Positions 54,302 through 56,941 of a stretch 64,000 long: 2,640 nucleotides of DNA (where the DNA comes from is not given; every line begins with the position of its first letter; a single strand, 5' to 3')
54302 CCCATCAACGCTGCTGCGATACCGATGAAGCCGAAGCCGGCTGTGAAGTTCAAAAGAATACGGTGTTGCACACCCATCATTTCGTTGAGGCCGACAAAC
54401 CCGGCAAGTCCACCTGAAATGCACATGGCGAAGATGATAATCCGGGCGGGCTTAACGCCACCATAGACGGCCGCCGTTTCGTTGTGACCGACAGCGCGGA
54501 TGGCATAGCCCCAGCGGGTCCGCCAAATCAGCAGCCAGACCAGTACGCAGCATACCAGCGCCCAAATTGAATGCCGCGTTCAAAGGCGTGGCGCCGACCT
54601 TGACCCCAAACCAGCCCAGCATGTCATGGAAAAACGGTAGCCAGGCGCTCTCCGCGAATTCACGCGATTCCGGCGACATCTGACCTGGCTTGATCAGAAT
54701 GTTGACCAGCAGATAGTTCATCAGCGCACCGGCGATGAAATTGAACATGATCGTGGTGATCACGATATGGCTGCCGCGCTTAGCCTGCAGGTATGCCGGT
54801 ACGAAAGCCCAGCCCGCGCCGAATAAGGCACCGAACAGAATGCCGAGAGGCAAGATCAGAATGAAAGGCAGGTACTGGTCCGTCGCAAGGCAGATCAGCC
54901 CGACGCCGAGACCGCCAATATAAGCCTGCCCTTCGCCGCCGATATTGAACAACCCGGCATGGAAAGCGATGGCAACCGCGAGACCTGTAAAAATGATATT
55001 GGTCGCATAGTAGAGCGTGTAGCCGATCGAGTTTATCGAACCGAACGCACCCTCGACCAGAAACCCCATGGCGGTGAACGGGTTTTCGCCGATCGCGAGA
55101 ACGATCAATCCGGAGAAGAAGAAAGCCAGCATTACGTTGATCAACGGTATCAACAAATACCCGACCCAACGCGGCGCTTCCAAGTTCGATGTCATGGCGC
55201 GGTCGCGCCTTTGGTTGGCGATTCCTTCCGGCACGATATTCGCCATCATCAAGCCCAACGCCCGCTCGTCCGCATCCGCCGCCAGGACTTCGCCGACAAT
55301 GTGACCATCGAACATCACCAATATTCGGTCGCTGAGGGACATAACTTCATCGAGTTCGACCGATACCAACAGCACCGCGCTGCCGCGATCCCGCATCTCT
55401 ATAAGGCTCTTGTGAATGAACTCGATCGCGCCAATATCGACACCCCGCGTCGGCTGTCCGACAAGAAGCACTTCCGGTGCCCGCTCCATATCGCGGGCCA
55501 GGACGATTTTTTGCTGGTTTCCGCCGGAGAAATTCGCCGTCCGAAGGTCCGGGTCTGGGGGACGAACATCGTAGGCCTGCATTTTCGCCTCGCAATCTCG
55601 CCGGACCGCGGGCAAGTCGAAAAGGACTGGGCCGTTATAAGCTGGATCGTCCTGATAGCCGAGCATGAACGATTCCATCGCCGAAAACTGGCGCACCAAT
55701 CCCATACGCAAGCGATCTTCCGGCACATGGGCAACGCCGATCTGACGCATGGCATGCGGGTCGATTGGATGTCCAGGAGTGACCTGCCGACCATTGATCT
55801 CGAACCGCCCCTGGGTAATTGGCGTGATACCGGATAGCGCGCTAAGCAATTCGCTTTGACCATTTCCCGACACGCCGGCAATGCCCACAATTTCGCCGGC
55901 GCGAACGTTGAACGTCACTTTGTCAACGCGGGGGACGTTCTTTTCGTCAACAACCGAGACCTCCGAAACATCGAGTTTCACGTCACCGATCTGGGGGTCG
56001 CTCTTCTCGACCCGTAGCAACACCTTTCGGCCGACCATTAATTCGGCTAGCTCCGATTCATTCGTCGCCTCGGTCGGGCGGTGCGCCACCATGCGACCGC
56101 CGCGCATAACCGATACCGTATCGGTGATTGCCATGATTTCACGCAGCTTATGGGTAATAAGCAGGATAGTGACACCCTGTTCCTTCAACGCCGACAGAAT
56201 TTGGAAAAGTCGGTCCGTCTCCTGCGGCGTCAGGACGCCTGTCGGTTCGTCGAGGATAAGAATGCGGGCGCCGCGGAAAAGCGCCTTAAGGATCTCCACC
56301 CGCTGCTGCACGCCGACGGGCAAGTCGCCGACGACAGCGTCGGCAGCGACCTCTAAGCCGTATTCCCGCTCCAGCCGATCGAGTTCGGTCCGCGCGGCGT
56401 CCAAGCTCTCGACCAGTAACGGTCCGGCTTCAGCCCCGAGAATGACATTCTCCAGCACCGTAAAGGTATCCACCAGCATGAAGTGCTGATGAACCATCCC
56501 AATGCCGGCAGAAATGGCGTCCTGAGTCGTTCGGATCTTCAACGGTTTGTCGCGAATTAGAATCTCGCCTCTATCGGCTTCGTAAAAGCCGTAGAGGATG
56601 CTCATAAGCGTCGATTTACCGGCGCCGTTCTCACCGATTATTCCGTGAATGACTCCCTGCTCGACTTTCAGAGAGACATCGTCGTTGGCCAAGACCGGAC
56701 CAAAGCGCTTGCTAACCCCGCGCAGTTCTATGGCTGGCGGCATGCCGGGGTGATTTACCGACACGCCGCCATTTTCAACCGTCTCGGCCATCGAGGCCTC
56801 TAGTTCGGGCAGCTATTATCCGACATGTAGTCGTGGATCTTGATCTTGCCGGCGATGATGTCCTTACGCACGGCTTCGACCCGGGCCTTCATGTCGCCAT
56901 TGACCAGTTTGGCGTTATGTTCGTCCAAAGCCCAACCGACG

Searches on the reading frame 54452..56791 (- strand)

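Call 30: search_protein_families(library=pfam, proteins=[window:54452-56791:-], max_evalue=0.00001)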
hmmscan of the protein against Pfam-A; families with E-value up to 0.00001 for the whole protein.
window:54452-56791:- (779 aa): 3 families
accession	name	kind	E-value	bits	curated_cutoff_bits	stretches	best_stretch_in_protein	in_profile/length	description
PF00005.33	ABC_tran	-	2.4e-47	161.4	25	2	37-184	2-136/137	ABC transporter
PF02653.21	BPD_transp_2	-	6.6e-10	39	26.8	1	589-707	2-115/269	Branched-chain amino acid transport system / permease component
PF13304.12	AAA_21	-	2.9e-07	31.3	27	0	48-69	1-22/304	AAA domain, putative AbiEii toxin, Type IV TA system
